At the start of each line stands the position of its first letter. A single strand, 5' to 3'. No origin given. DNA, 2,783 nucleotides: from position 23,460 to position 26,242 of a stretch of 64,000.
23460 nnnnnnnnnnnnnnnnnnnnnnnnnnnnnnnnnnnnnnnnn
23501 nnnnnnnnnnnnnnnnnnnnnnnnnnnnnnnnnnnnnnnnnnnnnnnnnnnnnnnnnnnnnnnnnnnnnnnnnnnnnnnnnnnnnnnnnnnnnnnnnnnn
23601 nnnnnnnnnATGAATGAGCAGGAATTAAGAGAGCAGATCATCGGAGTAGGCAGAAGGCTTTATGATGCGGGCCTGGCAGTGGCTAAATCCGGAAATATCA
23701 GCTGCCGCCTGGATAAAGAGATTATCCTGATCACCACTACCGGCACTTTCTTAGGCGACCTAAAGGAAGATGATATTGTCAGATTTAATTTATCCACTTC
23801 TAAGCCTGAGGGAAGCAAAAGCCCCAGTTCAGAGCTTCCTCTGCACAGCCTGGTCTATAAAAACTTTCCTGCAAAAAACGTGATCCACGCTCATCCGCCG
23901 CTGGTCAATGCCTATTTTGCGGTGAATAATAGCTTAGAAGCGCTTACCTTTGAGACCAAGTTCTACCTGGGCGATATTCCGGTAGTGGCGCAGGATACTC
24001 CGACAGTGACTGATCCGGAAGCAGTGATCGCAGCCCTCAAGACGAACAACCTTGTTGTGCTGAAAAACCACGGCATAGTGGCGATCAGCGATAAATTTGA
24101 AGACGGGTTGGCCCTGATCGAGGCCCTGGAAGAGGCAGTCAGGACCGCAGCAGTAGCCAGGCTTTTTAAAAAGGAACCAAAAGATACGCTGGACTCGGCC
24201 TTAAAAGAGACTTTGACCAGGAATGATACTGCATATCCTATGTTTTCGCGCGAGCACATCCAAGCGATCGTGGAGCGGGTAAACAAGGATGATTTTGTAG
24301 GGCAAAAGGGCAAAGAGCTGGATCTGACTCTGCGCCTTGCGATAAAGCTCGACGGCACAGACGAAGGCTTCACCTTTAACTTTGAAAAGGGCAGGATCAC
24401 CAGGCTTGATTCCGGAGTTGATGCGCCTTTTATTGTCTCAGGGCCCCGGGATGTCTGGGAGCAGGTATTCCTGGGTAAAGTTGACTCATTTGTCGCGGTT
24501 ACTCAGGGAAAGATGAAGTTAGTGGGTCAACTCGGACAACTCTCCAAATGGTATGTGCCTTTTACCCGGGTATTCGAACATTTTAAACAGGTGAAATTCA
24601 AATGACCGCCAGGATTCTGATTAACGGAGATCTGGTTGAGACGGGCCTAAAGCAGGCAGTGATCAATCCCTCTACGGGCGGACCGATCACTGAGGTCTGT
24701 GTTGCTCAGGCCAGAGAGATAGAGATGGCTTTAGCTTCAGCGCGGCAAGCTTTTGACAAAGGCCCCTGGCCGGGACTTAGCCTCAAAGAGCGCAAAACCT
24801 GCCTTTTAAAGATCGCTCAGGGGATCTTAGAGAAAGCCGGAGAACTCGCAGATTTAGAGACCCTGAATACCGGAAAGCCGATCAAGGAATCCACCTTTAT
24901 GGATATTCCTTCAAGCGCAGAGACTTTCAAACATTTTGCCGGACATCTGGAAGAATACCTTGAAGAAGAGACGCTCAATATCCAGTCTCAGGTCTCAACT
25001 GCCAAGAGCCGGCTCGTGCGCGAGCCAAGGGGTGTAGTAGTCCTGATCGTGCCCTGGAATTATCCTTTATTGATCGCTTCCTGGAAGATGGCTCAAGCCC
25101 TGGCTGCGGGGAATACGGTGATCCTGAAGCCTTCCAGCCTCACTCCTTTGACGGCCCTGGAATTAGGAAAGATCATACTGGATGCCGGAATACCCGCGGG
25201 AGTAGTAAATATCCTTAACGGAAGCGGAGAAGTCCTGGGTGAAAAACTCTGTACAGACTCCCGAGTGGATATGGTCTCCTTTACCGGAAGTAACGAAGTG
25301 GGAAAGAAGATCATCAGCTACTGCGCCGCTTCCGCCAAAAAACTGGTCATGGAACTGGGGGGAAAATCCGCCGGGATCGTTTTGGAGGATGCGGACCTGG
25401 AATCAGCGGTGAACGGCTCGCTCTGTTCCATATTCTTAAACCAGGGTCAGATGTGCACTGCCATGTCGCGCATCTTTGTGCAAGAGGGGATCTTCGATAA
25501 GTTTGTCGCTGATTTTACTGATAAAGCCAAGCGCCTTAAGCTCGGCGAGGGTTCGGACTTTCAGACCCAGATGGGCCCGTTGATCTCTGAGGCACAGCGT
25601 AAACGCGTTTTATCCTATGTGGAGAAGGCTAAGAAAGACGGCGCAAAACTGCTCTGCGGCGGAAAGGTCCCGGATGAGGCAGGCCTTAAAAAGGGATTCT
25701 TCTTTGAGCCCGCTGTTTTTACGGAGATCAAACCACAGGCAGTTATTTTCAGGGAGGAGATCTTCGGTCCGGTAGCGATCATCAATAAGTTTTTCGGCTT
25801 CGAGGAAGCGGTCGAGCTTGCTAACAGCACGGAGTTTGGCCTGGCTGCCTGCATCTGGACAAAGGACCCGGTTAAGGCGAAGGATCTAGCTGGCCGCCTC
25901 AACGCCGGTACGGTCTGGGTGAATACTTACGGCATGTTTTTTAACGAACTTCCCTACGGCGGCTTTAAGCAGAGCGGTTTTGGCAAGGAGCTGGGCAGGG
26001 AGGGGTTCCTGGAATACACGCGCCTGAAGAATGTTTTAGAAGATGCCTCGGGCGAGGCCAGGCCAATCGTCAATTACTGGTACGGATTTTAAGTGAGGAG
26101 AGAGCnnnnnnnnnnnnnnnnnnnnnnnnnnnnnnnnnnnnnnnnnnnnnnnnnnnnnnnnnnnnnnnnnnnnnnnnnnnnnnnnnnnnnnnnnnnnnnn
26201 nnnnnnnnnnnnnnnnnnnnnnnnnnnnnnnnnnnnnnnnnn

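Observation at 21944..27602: Nucleoside phosphorylase - eIF-2B-type isomerase - class II aldolase - ALDH - acyl-CoA ligase: a DHAP-shunt-like 5'-deoxynucleoside salvage cluster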

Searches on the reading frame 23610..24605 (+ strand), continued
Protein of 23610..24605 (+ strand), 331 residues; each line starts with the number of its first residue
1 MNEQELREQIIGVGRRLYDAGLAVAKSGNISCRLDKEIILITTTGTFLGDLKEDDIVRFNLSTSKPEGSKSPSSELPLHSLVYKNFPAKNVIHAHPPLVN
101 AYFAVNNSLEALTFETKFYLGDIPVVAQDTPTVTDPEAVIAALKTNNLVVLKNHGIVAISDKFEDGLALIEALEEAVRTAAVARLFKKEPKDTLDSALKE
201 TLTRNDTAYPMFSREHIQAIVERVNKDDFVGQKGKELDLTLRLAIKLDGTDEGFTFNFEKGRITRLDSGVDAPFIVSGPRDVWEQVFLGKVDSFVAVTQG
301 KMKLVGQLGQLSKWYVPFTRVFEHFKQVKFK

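Call 80: search_protein_families(library=ncbifam, proteins=[L091:8201-9013:+, L100:7838-8641:+, L116:6431-7891:+, L116:16342-17808:+, L116:17818-19269:+], max_evalue=0.00001)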
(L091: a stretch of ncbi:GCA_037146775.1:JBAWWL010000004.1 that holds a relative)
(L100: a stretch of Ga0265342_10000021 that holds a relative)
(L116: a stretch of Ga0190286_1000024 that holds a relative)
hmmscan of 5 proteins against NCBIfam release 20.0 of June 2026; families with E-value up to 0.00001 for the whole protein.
L091:8201-9013:+ (270 aa): 16 families
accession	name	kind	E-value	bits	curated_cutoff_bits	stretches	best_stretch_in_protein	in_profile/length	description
NF006185.0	PRK08320.1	subfamily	2.6e-51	174.5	363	1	1-268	3-284/292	branched-chain amino acid aminotransferase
TIGR01122.1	ilvE_I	equivalog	3.5e-44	151.2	245.55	1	9-265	6-282/298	branched-chain-amino-acid transaminase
NF009126.0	PRK12479.1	equivalog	6.2e-42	143.8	518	1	3-265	6-282/299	branched-chain-amino-acid transaminase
NF005800.0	PRK07650.1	equivalog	1.5e-39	136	308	1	1-267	1-276/290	aminodeoxychorismate lyase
NF005146.0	PRK06606.1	equivalog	1.2e-35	122.9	279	1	3-267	9-292/307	branched-chain amino acid transaminase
NF005209.0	PRK06680.1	subfamily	1.1e-34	119.7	320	1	4-267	6-281/286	D-amino-acid transaminase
TIGR01121.1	D_amino_aminoT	equivalog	3.3e-31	108.5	277.45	1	2-267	1-275/276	D-amino-acid transaminase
NF004761.0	PRK06092.1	equivalog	1.7e-30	106.2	260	1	17-247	13-252/268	aminodeoxychorismate lyase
TIGR03461.1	pabC_Proteo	equivalog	2.3e-30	105.7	176.85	1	19-245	13-248/262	aminodeoxychorismate lyase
NF005726.0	PRK07544.1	equivalog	3.1e-22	79.1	396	1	14-267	25-288/295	branched-chain amino acid aminotransferase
NF009896.0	PRK13356.1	equivalog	4.7e-22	78.4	262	1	25-266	33-282/287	branched-chain amino acid aminotransferase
NF009066.0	PRK12400.1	equivalog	8e-22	78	538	1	12-267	19-282/290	D-amino-acid transaminase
NF005888.0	PRK07849.1-3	equivalog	2.3e-16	59.6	273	1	134-247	160-274/298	aminodeoxychorismate lyase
NF006734.0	PRK09266.1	subfamily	5.2e-12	45.6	202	1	3-251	9-252/270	hypothetical protein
NF005886.0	PRK07849.1-1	equivalog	2.3e-11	43.5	253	1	25-232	37-257/291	aminodeoxychorismate lyase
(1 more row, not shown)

L100:7838-8641:+ (267 aa): 21 families
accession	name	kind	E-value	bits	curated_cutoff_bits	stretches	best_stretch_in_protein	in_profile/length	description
NF006185.0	PRK08320.1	subfamily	7.1e-60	202.6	363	1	1-266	3-282/292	branched-chain amino acid aminotransferase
TIGR01122.1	ilvE_I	equivalog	3.2e-53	180.8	245.55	1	4-266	1-283/298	branched-chain-amino-acid transaminase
NF009126.0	PRK12479.1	equivalog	1.4e-52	178.8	518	1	3-266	6-283/299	branched-chain-amino-acid transaminase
NF005146.0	PRK06606.1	equivalog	2.1e-44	151.7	279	1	3-266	9-291/307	branched-chain amino acid transaminase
NF005209.0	PRK06680.1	subfamily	4e-42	144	320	1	3-265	5-279/286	D-amino-acid transaminase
NF005800.0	PRK07650.1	equivalog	2.1e-41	142.1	308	1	1-265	1-274/290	aminodeoxychorismate lyase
TIGR01121.1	D_amino_aminoT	equivalog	7.7e-33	113.8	277.45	1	2-264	1-272/276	D-amino-acid transaminase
NF004761.0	PRK06092.1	equivalog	6e-31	107.6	260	1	13-245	9-250/268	aminodeoxychorismate lyase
TIGR03461.1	pabC_Proteo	equivalog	1.1e-30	106.8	176.85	1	18-245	12-248/262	aminodeoxychorismate lyase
NF005726.0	PRK07544.1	equivalog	8.2e-30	103.9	396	1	3-265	13-286/295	branched-chain amino acid aminotransferase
NF009896.0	PRK13356.1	equivalog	2e-29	102.6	262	1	2-251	9-270/287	branched-chain amino acid aminotransferase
NF005888.0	PRK07849.1-3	equivalog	2e-25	89.3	273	1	23-247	36-274/298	aminodeoxychorismate lyase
NF009066.0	PRK12400.1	equivalog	4.8e-25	88.6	538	1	14-266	21-281/290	D-amino-acid transaminase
NF005886.0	PRK07849.1-1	equivalog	3.2e-18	66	253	1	25-247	37-272/291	aminodeoxychorismate lyase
NF006734.0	PRK09266.1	subfamily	6e-13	48.6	202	1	18-248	20-249/270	hypothetical protein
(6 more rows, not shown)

L116:6431-7891:+ (486 aa): 20 families
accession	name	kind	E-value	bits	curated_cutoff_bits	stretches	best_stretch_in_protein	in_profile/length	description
TIGR02026.1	BchE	equivalog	2.7e-60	204.7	481.35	1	41-456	39-441/497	magnesium-protoporphyrin IX monomethyl ester anaerobic oxidative cyclase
TIGR03471.1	HpnJ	equivalog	5.9e-37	127.6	577.6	1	78-453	76-444/472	hopanoid biosynthesis associated radical SAM protein HpnJ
NF050148.1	rSAM_ApyD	equivalog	2.9e-36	125.1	750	1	89-400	92-392/645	RiPP biosynthesis radical SAM protein ApyD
TIGR04367.1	HpnR_B12_rSAM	equivalog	1.5e-33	116.1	650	1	41-426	38-398/490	hopanoid C-3 methylase HpnR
TIGR04072.2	rSAM_ladder_B12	equivalog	1.1e-28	100.1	360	1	41-380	34-350/443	lipid biosynthesis B12-binding/radical SAM protein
TIGR04479.1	bcpD_PhpK_rSAM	subfamily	2.4e-28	98.8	600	1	75-389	116-419/504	PhpK family radical SAM P-methyltransferase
NF038361.1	rSAM_Sden_1168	equivalog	3.7e-28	98.4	575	1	51-382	126-454/560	Sden_1168 family B12-binding radical SAM P-methyltransferase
TIGR03975.1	rSAM_ocin_1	subfamily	2.8e-26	92.2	281.85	1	91-379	148-430/606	RiPP maturation radical SAM C-methyltransferase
TIGR04385.1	B12_rSAM_cofa1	equivalog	4.1e-23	82.3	450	1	76-379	76-364/438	B12 lower ligand biosynthesis radical SAM protein BzaD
TIGR04014.1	B12_SAM_MJ_0865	equivalog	3e-19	69.2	360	1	92-404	59-361/434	methyl-coenzyme M reductase glutamine C-methyltransferase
TIGR04013.1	B12_SAM_MJ_1487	hypoth_equivalog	3.5e-19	68.9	251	1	85-400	54-356/382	TIGR04013 family B12-binding domain/radical SAM domain-containing protein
TIGR04295.1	B12_rSAM_oligo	hypoth_equivalog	1.7e-18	66.5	400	1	41-396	41-379/422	TIGR04295 family B12-binding domain-containing radical SAM protein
NF040542.1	rSAM_RCCLKC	equivalog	1.9e-17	63.6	450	1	91-358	69-329/423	arsinothricin biosynthesis radical SAM protein ArsL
NF033712.0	B12_rSAM_KedN5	subfamily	1.2e-15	56.8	700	1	87-389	78-380/624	KedN5 family methylcobalamin-dependent radical SAM C-methyltransferase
NF040546.1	rSAM_CUAEP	equivalog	3e-15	55.9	500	1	90-362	67-324/468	CUAEP/CCAEP-tail radical SAM (seleno)protein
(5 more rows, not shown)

L116:16342-17808:+ (488 aa): 105 families (the best 25 are shown)
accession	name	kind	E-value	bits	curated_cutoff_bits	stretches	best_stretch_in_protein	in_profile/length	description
NF004837.0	PRK06187.1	subfamily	3.5e-118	395.1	476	1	3-487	10-518/531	long-chain-fatty-acid--CoA ligase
NF006182.0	PRK08316.1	subfamily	4e-94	316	663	1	8-487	18-513/523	fatty acyl-CoA synthetase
NF002966.0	PRK03640.1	equivalog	2.4e-91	306.8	556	1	11-487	12-476/483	o-succinylbenzoate--CoA ligase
NF005307.0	PRK06839.1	equivalog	4.2e-91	306.1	748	1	14-488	15-490/496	o-succinylbenzoate--CoA ligase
NF005801.1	PRK07656.1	equivalog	1.4e-83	281.3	657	1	8-487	8-499/500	FadD3 family acyl-CoA ligase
NF052269.1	Staph_lig_FadD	equivalog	8.2e-82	275.1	650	1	7-487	5-489/499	long-chain-fatty-acid--CoA ligase FadD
NF005220.0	PRK06710.1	equivalog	1.8e-80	270.7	1116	2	143-486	204-548/563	long-chain-fatty-acid--CoA ligase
NF009233.0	PRK12583.1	subfamily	1.5e-79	267.9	832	2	143-486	199-545/558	fatty acid CoA ligase family protein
NF006181.0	PRK08314.1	subfamily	2.1e-79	267.2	705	2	134-483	193-546/563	long-chain-fatty-acid--CoA ligase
NF006523.0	PRK08974.1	equivalog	9.9e-79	264.9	884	1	138-487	199-549/561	long-chain-fatty-acid--CoA ligase FadD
NF005702.0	PRK07514.1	subfamily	1.3e-77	261.3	558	1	3-486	5-495/506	malonyl-CoA synthase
NF005857.1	PRK07786.1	exception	2.9e-77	260.3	733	1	15-487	23-508/513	fatty-acid--CoA ligase FadD5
NF004114.0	PRK05605.1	equivalog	4.7e-77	259.6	766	2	132-486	208-564/575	long-chain-fatty-acid--CoA ligase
NF004797.0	PRK06145.1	equivalog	8.3e-77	258.6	850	1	13-485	14-489/499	acyl-CoA synthetase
NF005676.0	PRK07470.1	equivalog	3.2e-76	257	774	1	5-486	24-524/544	acyl-CoA synthetase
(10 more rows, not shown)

L116:17818-19269:+ (483 aa): 106 families (the best 25 are shown)
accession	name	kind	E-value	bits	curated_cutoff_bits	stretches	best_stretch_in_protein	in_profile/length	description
NF004837.0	PRK06187.1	subfamily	9.3e-119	397.1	476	1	2-483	9-519/531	long-chain-fatty-acid--CoA ligase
NF006182.0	PRK08316.1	subfamily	1.9e-96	323.6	663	1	9-482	19-513/523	fatty acyl-CoA synthetase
NF005307.0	PRK06839.1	equivalog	3.4e-94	316.3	748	1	10-482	11-489/496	o-succinylbenzoate--CoA ligase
NF002966.0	PRK03640.1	equivalog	9.4e-88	294.9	556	1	8-483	9-477/483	o-succinylbenzoate--CoA ligase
NF009233.0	PRK12583.1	subfamily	4.6e-87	292.7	832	2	141-482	200-546/558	fatty acid CoA ligase family protein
NF005220.0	PRK06710.1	equivalog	5.6e-87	292.1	1116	2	139-479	203-546/563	long-chain-fatty-acid--CoA ligase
NF006181.0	PRK08314.1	subfamily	3.8e-86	289.5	705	2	124-480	186-548/563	long-chain-fatty-acid--CoA ligase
NF004114.0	PRK05605.1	equivalog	1.8e-85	287.4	766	2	139-482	218-565/575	long-chain-fatty-acid--CoA ligase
NF005801.1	PRK07656.1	equivalog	2.4e-83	280.5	657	1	6-483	6-500/500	FadD3 family acyl-CoA ligase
NF052269.1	Staph_lig_FadD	equivalog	4.5e-83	279.3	650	1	24-482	25-489/499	long-chain-fatty-acid--CoA ligase FadD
NF005676.0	PRK07470.1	equivalog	1.2e-82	278.2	774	1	3-482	22-525/544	acyl-CoA synthetase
NF006523.0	PRK08974.1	equivalog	1.4e-78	264.4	884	1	141-482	205-549/561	long-chain-fatty-acid--CoA ligase FadD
NF005857.1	PRK07786.1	exception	6.4e-78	262.5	733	1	11-483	19-509/513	fatty-acid--CoA ligase FadD5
NF004797.0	PRK06145.1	equivalog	1.6e-77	261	850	1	10-481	11-490/499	acyl-CoA synthetase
NF005947.1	PRK08008.1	equivalog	4.2e-77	259.9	651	1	11-483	17-518/518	crotonobetaine/carnitine-CoA ligase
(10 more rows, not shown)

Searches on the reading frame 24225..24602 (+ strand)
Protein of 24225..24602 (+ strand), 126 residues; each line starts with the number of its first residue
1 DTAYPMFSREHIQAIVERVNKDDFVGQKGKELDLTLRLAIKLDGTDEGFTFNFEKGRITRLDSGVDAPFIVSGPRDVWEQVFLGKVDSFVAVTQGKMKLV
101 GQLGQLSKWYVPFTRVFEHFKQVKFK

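Call 70: search_solved_structures(query=A5, max_evalue=1, show_alignments=2)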
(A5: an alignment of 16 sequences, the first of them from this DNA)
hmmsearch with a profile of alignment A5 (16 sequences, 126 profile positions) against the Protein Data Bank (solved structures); distinct sequences matched with E-value up to 1: 16.
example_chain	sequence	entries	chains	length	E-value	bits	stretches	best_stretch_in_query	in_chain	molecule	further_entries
1wfr_A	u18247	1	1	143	8.9e-06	29.1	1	59-109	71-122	Hypothetical Protein TT1886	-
2cx7_A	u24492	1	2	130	1.1e-05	28.8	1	59-109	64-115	Sterol carrier protein 2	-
2c0l_B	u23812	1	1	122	0.0035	20.7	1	45-104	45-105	NONSPECIFIC LIPID-TRANSFER PROTEIN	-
1qnd_A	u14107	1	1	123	0.0036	20.7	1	45-104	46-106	NONSPECIFIC LIPID-TRANSFER PROTEIN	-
1c44_A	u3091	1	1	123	0.01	19.2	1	45-104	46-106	PROTEIN (STEROL CARRIER PROTEIN 2)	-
3cnu_A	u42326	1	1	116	0.026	17.9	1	9-109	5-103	Predicted coding region AF_1534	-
3bn8_A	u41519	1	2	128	0.059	16.8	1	10-109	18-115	Putative sterol carrier protein 2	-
7tl5_A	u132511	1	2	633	0.068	16.6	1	38-121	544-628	Lactamase_B domain-containing protein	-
2yhe_A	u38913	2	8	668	0.12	15.8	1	36-113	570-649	SEC-ALKYL SULFATASE | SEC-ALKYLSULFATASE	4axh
4av7_A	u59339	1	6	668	0.12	15.8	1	36-113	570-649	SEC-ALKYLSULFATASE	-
1ie5_A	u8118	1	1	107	0.12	15.7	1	40-76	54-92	NEURAL CELL ADHESION MOLECULE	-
7c5x_A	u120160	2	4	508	0.16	15.3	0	48-85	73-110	iota-carbonic anhydrase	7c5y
1wt9_A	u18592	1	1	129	0.33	14.3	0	28-91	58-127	agkisacutacin A chain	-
1iod_A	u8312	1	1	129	0.37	14.2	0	28-91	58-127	COAGULATION FACTOR X BINDING PROTEIN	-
1y17_A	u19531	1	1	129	0.4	14.1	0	28-91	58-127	anticoagulant protein A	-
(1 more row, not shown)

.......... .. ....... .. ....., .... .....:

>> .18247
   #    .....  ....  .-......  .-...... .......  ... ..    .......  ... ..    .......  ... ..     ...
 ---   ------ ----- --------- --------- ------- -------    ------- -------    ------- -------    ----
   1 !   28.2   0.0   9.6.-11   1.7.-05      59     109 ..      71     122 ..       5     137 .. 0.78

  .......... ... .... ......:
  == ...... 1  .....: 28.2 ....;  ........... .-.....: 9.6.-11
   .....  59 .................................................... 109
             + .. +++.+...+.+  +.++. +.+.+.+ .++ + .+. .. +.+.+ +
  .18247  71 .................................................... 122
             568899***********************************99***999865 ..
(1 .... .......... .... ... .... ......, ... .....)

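Call 71: search_protein_families(library=pfam, alignment_id=A5, max_evalue=0.01)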
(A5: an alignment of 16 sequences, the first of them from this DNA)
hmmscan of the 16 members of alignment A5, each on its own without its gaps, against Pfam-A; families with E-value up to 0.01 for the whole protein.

A. member 1, seq(126 aa): 1 family
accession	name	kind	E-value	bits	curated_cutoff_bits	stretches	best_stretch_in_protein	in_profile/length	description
PF02036.22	SCP2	-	5.7e-05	23.8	21.3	1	37-105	23-92/101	SCP-2 sterol transfer family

B. families by the number of members that match (of 16 scanned): 3 families
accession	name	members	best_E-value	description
PF02036.22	SCP2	13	6.6e-09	SCP-2 sterol transfer family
PF14864.11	Alkyl_sulf_C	3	0.0056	Alkyl sulfatase C-terminal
PF14508.12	GH97_N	1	0.0097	Glycosyl-hydrolase 97 N-terminal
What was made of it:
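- Tried and rejected: Profile and Pfam searches on the C-terminal domain alone settled the point (calls 70, 71).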

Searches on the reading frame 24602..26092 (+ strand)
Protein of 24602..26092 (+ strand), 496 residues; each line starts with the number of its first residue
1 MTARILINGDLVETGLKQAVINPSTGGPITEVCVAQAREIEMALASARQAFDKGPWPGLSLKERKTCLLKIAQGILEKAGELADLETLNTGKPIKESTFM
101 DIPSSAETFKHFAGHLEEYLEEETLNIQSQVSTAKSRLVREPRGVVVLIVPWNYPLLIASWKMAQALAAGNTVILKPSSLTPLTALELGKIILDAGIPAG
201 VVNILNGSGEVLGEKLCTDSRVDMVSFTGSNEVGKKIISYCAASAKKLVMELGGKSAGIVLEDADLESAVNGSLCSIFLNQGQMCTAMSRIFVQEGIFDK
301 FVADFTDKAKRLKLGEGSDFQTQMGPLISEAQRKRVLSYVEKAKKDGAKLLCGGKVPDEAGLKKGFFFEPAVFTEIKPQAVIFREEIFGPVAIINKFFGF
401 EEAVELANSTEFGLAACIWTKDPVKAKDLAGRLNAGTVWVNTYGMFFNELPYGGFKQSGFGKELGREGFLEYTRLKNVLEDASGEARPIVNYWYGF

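Call 3: search_protein_families(library=pfam, proteins=[window:24602-26092:+])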
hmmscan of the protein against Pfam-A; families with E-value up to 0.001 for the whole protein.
window:24602-26092:+ (496 aa): 2 families
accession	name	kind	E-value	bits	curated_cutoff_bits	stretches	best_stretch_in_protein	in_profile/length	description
PF00171.27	Aldedh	-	1.4e-166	555.1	23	1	17-478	8-461/461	Aldehyde dehydrogenase family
PF05893.19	LuxC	-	2.5e-06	27.1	21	1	133-295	79-242/401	Acyl-CoA reductase (LuxC)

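Call 4: search_protein_families(library=ncbifam, proteins=[window:24602-26092:+])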
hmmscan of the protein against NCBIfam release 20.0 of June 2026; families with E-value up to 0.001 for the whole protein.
window:24602-26092:+ (496 aa): 45 families (the best 25 are shown)
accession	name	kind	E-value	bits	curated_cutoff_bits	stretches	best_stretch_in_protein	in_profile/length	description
TIGR01804.1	BADH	equivalog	2e-153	511.3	668.6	1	7-476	2-467/467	betaine-aldehyde dehydrogenase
NF010000.0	PRK13473.1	subfamily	4.5e-146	487.2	615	1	2-481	2-473/475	aminobutyraldehyde dehydrogenase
NF009725.0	PRK13252.1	equivalog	9.6e-139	462.9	593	1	5-479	9-478/488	betaine-aldehyde dehydrogenase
NF045736.1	PaDhStyDRhodo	equivalog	1.6e-134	449.1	800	1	6-477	6-474/479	phenylacetaldehyde dehydrogenase StyD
NF045735.1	PaDhStyDPseudo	equivalog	9.5e-134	446.7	850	1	3-478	3-479/483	phenylacetaldehyde dehydrogenase StyD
TIGR03216.1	OH_muco_semi_DH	equivalog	3.7e-127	424.9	693.25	1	6-479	4-478/481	2-hydroxymuconic semialdehyde dehydrogenase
TIGR02299.1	HpaE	equivalog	1.7e-124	416.1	638.35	1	5-478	3-474/488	5-carboxymethyl-2-hydroxymuconate semialdehyde dehydrogenase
NF006916.0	PRK09407.1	equivalog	6e-120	401.3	521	1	14-480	32-492/526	succinic semialdehyde dehydrogenase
TIGR03374.1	ABALDH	equivalog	6.7e-119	397.8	909.3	1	4-478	3-469/472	aminobutyraldehyde dehydrogenase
TIGR04284.1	aldehy_Rv0768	hypoth_equivalog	2.1e-112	376.5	775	1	4-480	2-478/480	aldehyde dehydrogenase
TIGR01780.1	SSADH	subfamily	5.3e-112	375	646.35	1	20-476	1-448/448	succinate-semialdehyde dehydrogenase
NF007352.0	PRK09847.1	equivalog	2.9e-111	372.4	850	1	3-478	20-489/495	aldehyde dehydrogenase PuuC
NF050026.1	AcaldDHExaC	equivalog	3.5e-110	369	900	1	15-480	30-493/503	acetaldehyde dehydrogenase ExaC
NF040648.1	lactal_redase_Meth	equivalog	2.6e-109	366.3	650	1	5-473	1-455/463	lactaldehyde dehydrogenase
NF042993.1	AlphKGSA_gudD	equivalog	3.7e-105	352.5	770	1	14-478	17-478/481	alpha-ketoglutaric semialdehyde dehydrogenase GucD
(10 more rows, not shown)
